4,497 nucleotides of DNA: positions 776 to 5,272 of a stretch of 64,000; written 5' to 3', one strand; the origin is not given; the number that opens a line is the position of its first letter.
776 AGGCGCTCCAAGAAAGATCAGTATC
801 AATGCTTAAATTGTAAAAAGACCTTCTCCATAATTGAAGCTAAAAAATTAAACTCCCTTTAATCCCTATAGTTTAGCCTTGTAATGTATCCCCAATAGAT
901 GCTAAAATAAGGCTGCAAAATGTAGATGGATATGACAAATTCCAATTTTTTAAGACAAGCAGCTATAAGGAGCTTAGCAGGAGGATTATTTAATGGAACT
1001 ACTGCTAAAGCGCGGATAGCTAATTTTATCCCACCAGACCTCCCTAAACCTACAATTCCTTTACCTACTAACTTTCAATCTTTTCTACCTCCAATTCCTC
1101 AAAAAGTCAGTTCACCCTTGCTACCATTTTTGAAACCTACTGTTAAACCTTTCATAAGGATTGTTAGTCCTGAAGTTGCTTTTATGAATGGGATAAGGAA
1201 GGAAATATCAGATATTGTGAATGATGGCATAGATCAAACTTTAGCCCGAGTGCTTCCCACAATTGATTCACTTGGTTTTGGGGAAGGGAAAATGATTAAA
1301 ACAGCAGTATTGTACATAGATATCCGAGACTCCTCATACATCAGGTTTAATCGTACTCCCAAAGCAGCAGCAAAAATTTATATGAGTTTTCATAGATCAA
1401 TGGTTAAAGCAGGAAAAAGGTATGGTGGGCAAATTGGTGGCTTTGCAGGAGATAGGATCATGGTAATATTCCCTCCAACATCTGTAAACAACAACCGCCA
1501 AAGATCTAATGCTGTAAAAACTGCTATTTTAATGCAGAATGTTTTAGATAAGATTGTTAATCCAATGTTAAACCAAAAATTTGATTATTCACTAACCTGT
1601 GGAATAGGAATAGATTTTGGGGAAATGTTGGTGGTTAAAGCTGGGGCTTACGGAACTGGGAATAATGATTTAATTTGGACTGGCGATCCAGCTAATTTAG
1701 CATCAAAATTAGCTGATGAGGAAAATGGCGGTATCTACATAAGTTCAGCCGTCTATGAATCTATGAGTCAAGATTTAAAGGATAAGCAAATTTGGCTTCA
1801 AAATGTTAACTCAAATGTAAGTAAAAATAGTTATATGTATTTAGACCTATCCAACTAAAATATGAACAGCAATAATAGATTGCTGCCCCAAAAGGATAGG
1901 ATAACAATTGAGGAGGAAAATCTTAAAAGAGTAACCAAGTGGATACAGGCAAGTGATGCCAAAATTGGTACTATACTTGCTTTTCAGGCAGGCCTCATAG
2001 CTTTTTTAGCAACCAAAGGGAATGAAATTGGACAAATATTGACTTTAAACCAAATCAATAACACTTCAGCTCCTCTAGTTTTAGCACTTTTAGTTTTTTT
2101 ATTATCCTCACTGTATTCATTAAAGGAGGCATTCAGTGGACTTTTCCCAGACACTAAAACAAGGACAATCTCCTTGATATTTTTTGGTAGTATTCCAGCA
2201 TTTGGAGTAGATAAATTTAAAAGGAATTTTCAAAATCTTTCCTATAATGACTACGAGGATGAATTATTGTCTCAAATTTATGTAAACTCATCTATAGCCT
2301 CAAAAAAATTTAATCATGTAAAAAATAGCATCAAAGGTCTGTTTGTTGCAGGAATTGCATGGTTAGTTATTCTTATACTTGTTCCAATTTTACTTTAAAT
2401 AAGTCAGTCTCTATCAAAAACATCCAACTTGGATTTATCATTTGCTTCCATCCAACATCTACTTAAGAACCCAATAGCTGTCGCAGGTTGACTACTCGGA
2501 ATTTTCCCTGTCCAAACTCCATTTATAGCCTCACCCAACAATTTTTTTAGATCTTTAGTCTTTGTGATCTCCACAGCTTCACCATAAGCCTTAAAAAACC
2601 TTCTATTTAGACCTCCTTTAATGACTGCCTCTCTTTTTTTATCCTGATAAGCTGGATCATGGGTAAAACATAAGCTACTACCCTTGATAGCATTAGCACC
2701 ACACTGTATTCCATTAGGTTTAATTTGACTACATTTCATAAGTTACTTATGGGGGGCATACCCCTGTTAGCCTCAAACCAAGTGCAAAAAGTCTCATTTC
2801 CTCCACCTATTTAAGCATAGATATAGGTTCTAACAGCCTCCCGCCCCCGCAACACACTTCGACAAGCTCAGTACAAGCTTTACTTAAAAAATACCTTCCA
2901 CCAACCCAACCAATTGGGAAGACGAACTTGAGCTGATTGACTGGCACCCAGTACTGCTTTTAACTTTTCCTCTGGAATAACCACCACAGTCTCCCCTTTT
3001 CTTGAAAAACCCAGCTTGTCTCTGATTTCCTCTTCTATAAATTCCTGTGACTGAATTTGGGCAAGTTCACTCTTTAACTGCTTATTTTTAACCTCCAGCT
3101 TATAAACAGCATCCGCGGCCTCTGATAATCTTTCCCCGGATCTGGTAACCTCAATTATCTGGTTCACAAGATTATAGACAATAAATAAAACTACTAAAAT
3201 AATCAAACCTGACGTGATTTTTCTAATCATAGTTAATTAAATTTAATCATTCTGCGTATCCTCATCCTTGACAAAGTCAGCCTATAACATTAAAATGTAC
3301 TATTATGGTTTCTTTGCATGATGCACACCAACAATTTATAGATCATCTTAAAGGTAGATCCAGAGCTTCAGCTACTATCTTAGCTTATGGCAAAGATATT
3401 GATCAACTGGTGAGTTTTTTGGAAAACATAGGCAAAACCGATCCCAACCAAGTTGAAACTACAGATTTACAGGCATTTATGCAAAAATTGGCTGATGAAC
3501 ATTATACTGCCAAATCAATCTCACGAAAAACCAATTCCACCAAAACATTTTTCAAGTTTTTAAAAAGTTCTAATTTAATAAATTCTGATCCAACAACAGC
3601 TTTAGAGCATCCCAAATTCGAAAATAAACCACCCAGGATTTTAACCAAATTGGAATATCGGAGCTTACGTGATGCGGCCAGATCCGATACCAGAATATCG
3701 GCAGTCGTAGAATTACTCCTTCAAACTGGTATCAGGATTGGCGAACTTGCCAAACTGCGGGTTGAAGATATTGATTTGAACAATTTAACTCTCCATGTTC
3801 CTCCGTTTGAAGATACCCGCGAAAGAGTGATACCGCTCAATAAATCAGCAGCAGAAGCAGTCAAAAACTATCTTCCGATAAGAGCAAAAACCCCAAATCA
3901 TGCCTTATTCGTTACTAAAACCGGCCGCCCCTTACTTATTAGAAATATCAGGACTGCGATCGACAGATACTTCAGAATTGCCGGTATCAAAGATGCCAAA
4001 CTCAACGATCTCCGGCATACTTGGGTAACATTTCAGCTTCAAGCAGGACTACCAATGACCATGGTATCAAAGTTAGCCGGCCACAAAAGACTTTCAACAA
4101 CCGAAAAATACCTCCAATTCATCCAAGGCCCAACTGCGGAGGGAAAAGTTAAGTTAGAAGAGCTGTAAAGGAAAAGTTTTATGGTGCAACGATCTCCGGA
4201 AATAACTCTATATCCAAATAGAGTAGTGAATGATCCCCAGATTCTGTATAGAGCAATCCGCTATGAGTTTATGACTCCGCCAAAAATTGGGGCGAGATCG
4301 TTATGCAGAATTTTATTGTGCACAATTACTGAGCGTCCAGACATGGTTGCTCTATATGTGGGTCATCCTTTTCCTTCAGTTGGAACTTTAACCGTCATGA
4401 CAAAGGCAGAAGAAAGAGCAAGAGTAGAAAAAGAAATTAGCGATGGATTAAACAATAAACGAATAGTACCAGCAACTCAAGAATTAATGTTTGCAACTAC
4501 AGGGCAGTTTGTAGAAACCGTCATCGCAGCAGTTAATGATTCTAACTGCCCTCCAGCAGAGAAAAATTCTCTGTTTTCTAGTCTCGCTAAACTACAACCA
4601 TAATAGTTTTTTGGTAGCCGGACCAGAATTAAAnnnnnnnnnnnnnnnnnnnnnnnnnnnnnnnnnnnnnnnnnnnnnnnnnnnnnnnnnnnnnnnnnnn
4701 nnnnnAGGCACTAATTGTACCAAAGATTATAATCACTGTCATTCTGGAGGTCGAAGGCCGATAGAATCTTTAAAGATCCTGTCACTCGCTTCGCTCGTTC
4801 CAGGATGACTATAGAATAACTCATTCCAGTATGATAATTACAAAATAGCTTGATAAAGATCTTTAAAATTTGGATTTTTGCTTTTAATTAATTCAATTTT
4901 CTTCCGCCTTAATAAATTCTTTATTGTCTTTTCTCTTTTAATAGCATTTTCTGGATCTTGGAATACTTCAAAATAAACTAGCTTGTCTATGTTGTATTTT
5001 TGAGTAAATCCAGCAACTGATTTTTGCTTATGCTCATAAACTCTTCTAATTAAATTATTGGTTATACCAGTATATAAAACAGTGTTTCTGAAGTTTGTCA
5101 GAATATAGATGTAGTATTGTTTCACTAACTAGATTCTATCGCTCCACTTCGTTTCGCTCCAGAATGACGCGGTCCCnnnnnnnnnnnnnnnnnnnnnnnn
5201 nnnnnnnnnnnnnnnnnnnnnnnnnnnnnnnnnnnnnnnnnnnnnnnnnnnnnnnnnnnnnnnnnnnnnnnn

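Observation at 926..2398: Two-gene class III nucleotidyl cyclase plus multi-TM protein operon: candidate Pycsar-like cyclic-nucleotide defence module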

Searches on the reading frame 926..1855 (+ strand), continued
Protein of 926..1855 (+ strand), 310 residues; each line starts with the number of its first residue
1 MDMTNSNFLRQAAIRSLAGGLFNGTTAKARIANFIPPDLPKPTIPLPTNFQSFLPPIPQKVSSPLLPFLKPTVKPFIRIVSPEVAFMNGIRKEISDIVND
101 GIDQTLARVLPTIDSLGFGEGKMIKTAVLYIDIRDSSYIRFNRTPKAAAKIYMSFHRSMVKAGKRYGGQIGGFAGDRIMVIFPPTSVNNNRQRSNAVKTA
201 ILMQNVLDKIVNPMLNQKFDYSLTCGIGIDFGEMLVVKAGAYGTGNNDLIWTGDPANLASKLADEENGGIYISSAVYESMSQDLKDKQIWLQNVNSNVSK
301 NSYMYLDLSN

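Call 61: find_homologous_proteins(query=A2, max_evalue=1e-20)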
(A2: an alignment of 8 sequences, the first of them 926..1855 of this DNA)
Query A2 (8 sequences) (310 aa, profile of the alignment): 57 proteins with E <= 1e-20 among 8000 candidates.
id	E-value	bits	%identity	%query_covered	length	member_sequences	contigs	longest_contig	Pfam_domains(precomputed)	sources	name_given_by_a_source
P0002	4.9e-125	435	64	86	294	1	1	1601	-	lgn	-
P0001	2.0e-120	420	100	99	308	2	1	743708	-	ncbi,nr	ncbi:MAG: adenylate/guanylate cyclase domain-containing protein [Candidatus Daviesbacteria bacterium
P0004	1.2e-118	414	48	83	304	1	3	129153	PF00211.26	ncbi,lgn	-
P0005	5.0e-118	412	47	77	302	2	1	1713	-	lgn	-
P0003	2.7e-110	386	73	72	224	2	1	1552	-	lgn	-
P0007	1.4e-107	377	39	77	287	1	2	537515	-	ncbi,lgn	-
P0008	2.1e-106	374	37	85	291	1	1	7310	-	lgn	-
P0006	4.9e-105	369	45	74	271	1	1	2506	-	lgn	-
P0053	2.8e-92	327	48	73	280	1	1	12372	-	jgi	jgi:class 3 adenylate cyclase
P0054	2.0e-85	305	37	70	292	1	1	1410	-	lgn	-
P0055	1.0e-83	299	38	76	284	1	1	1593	-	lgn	-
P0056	8.2e-82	293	42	65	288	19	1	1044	-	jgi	-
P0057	3.3e-81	291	41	84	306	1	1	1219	PF00211.26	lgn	-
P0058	6.8e-76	273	43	81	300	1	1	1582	-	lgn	-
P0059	7.8e-76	273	45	56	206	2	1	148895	-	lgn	-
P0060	4.8e-61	225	44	65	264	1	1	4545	PF00211.26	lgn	-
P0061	2.7e-58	216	35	68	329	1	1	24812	PF00211.26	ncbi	-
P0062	3.9e-58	215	43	65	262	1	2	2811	PF00211.26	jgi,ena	-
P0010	2.1e-54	203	40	67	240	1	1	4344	PF00211.26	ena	-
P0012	2.3e-54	203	38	67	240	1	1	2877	PF00211.26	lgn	-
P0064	1.4e-48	184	38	72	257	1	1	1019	PF00211.26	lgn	-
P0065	1.5e-48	184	37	67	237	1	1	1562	PF00211.26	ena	-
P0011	1.7e-48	184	37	71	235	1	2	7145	PF00211.26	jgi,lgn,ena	-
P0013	2.7e-45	173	36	66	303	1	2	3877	PF00211.26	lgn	-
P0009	2.1e-44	170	37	71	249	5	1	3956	PF00211.26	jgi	-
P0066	3.0e-40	156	37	59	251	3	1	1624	PF00211.26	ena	-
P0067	1.0e-36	145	36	69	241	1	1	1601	PF00211.26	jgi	-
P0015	5.1e-36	143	39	56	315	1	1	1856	PF00211.26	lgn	-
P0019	9.6e-36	142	40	60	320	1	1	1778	PF00211.26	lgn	-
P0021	1.7e-35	141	36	59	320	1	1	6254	PF00211.26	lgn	-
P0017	3.7e-35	140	39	59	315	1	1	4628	PF00211.26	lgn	-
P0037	4.5e-34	136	35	58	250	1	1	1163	PF00211.26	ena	-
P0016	9.7e-34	135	42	53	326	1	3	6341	PF00211.26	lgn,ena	-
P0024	1.5e-33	135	34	58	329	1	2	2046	PF00211.26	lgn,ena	-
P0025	7.5e-31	126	39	51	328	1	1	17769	PF00211.26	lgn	-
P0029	1.7e-28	118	36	58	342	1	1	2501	PF00211.26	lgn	-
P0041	2.4e-28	117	31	65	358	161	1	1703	PF23598.2,PF12799.14,PF00211.26,PF13855.13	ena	-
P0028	2.7e-28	117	36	59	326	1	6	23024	PF00211.26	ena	-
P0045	4.7e-28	116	27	63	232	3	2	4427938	-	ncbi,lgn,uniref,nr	ncbi:class 3 adenylate cyclase [Arthrobacter stackebrandtii]|uniref:Class 3 adenylate cyclase n=1 Ta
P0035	7.0e-28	116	38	56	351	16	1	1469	PF23598.2,PF12799.14,PF00211.26,PF13855.13,PF23211.1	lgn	-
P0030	1.6e-27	115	35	59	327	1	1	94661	PF00211.26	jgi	jgi:adenylate cyclase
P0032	6.0e-27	113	35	61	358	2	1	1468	PF23598.2,PF00560.40,PF12799.14,PF00211.26,PF13855.13,PF23211.1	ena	-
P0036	7.9e-27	112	34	62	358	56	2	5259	PF23598.2,PF14580.13,PF00560.40,PF12799.14,PF00211.26,PF13855.13,PF23211.1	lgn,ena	-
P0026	1.3e-26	112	39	56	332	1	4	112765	PF00211.26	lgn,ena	-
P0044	9.4e-26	109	29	65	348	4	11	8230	PF23598.2,PF12799.14,PF00211.26,PF13855.13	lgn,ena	-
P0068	8.7e-25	106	29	53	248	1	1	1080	PF00211.26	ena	-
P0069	8.0e-23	99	34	52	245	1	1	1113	PF00211.26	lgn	-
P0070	1.8e-22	98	35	52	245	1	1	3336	PF00211.26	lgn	-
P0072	6.8e-22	96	35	52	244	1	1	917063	PF00211.26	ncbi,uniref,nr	ncbi:adenylate/guanylate cyclase domain-containing protein [Paenarthrobacter nitroguajacolicus]|unir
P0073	2.4e-21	94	32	57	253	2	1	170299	PF00211.26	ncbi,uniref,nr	ncbi:adenylate/guanylate cyclase domain-containing protein [Flammeovirga aprica]|uniref:Adenylate/gu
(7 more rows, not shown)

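Call 75: search_protein_representatives(protein=window:932-1855:+)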
Query: 308 residues. Proteins with E-value up to 0.001 (for the whole library): 3430; up to 1e-10: 405; up to 1e-30: 20. The best 150 are listed.
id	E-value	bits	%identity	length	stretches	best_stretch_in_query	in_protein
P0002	2.9e-101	355.2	65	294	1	37-303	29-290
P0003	1.2e-96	340.1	75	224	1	85-307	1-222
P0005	1.9e-58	214.6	48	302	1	50-295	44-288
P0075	3.9e-54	200.5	45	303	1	44-301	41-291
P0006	1.8e-53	198.3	45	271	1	59-281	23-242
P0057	1.0e-47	179.4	42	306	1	37-296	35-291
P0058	9.3e-47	176.3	47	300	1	38-288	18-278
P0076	7.4e-40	153.6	38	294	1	29-294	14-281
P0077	1.6e-39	152.6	40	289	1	52-280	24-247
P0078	1.1e-38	149.8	40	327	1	13-280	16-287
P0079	8.6e-38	146.9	40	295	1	30-274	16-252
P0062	1.0e-37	146.6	43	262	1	83-290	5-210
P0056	8.0e-37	143.7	42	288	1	81-291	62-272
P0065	7.9e-36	140.4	39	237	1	86-289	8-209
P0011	1.8e-35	139.2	37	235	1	88-304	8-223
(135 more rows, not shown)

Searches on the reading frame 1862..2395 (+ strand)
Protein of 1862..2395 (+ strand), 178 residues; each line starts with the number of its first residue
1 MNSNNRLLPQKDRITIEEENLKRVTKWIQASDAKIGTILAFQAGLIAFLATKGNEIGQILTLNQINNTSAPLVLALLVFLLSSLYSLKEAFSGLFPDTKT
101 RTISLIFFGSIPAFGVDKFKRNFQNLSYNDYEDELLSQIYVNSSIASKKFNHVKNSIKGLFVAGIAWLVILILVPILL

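Call 3: search_protein_families(library=pfam, proteins=[window:1862-2395:+], max_evalue=1)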
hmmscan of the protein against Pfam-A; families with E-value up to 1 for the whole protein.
window:1862-2395:+ (178 aa): 1 family
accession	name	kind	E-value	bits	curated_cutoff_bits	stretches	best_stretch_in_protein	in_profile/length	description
PF18967.5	PycTM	-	4.1e-10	40.5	27.2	1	69-162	6-106/107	Pycsar effector protein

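Call 4: search_protein_families(library=padloc, proteins=[window:1862-2395:+], max_evalue=1)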
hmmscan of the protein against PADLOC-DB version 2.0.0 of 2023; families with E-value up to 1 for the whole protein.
window:1862-2395:+ (178 aa): 11 families
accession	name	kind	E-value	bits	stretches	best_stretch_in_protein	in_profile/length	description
PDLC02363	PycTM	-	1.7e-30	103.9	1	11-174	3-153/154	-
PDLC02364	PycTM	-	4.5e-30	103.1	1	17-174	9-153/160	-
PDLC00685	Effector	-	6e-26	89.3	1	5-175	9-170/174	2TM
PDLC00711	Effector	-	3.8e-24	83.7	1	10-173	4-160/164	2TM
PDLC02365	PycTM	-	1.7e-21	75.3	1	20-174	8-161/165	-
PDLC00692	Effector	-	7e-19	66.3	1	14-173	4-154/167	2TM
PDLC00700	Effector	-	3.4e-17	61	1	19-173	10-166/173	2TM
PDLC00678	Effector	-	1.3e-14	52.6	1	11-173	8-173/184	2TM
PDLC00668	Effector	-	4.4e-12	44.3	1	18-170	15-172/184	2TM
PDLC00691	Effector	-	1.2e-09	36.3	1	22-176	12-170/176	2TM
PDLC02362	PycTM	-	3.6e-09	35.4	1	96-173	7-68/74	-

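Call 5: search_protein_families(library=ncbifam, proteins=[window:1862-2395:+], max_evalue=1)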
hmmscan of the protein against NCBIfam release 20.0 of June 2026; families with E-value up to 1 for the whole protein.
window:1862-2395:+ (178 aa): 0 families

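Call 12: find_homologous_proteins(query=window:1862-2395:+)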
Query window:1862-2395:+ (178 aa): 4 proteins with E <= 0.001 among 318 candidates.
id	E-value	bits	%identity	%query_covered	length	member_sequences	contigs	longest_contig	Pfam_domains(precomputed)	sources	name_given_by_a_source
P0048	5.9e-107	373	100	100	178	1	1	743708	PF18967.6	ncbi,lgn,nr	ncbi:MAG: DUF5706 domain-containing protein [Candidatus Daviesbacteria bacterium]|nr:DUF5706 domain-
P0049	3.5e-79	282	74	99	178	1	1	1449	PF18967.6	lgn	-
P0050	2.3e-75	270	72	99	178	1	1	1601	PF18967.6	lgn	-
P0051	3.7e-55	204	57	98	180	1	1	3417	PF18967.6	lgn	-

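Call 57: search_protein_families(library=phrogs, proteins=[window:1862-2395:+], max_evalue=0.001)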
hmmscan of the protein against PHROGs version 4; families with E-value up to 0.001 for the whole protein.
window:1862-2395:+ (178 aa): 1 family
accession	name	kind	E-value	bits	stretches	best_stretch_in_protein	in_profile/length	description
phrog_5951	-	unknown function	1.9e-08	35.6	1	13-174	4-166/172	-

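Call 73: predict_structure(alignment_id=A3)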
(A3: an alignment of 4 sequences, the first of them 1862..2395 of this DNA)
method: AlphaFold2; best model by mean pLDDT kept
length: 178 residues; sequences in the alignment: 4
mean_pLDDT: 48.2   pTM: 0.25
mean pLDDT of the five models: 48.2, 46.5, 43.2, 40.7, 35.6
residues with pLDDT >= 90: 0; 70-90: 0; 50-70: 91; < 50: 87
segments of 3 or more residues with pLDDT < 50: 1-8, 89-123, 125-147
pLDDT, mean of each block of 10 residues (from residue 1): 42 52 51 50 53 54 52 54 51 42 33 38 47 45 48 51 56 50
secondary structure, 60 per line:
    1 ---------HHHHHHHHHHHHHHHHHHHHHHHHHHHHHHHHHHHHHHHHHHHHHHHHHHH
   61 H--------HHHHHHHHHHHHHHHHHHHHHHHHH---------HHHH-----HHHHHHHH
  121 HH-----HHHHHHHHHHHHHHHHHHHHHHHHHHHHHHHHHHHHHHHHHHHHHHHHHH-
elements in order: H10-61 H70-94 H104-107 H113-122 H128-177

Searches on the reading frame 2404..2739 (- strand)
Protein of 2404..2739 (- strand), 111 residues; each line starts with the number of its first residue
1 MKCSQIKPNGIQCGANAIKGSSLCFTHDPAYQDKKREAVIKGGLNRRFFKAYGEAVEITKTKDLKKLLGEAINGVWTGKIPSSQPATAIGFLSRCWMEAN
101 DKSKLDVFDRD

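Call 3: search_protein_families(library=pfam, proteins=[window:2404-2739:-], max_evalue=1)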
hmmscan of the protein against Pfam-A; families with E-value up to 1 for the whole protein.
window:2404-2739:- (111 aa): 0 families

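Call 4: search_protein_families(library=padloc, proteins=[window:2404-2739:-], max_evalue=1)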
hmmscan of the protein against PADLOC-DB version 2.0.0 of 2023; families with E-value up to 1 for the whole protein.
window:2404-2739:- (111 aa): 0 families

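Call 5: search_protein_families(library=ncbifam, proteins=[window:2404-2739:-], max_evalue=1)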
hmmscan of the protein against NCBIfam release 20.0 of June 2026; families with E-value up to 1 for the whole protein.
window:2404-2739:- (111 aa): 0 families

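Call 57: search_protein_families(library=phrogs, proteins=[window:2404-2736:-], max_evalue=0.001)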
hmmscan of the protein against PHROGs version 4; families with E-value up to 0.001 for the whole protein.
window:2404-2736:- (110 aa): 0 families

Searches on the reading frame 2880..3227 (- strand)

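Call 47: search_protein_families(library=pfam, proteins=[window:2880-3227:-], max_evalue=0.01)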
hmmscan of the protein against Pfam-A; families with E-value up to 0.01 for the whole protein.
window:2880-3227:- (115 aa): 1 family
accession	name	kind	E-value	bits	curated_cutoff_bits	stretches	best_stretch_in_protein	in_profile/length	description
PF04977.20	DivIC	-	1.1e-12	48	28.9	1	9-86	1-79/80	Septum formation initiator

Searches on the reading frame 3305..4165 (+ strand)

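Call 47: search_protein_families(library=pfam, proteins=[window:3305-4165:+], max_evalue=0.01)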
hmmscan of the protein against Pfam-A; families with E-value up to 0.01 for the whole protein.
window:3305-4165:+ (287 aa): 3 families
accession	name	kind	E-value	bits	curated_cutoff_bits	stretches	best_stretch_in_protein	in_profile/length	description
PF00589.27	Phage_integrase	-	2.9e-31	109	27.1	1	113-271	3-167/172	Phage integrase family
PF02899.23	Phage_int_SAM_1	-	5.5e-15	55.9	22.3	1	9-88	2-81/83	Phage integrase, N-terminal SAM-like domain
PF13495.12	Phage_int_SAM_4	-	2.1e-09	38.1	27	1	9-86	3-78/85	Phage integrase, N-terminal SAM-like domain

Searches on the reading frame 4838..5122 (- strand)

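Call 47: search_protein_families(library=pfam, proteins=[window:4838-5122:-], max_evalue=0.01)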
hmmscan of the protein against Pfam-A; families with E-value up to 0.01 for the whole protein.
window:4838-5122:- (94 aa): 2 families
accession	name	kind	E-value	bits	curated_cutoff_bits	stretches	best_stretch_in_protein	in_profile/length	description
PF01541.30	GIY-YIG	-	2.7e-17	63.2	22.6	1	2-75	1-76/78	GIY-YIG catalytic domain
PF10544.15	T5orf172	-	0.009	17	20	0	4-80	2-76/101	T5orf172 domain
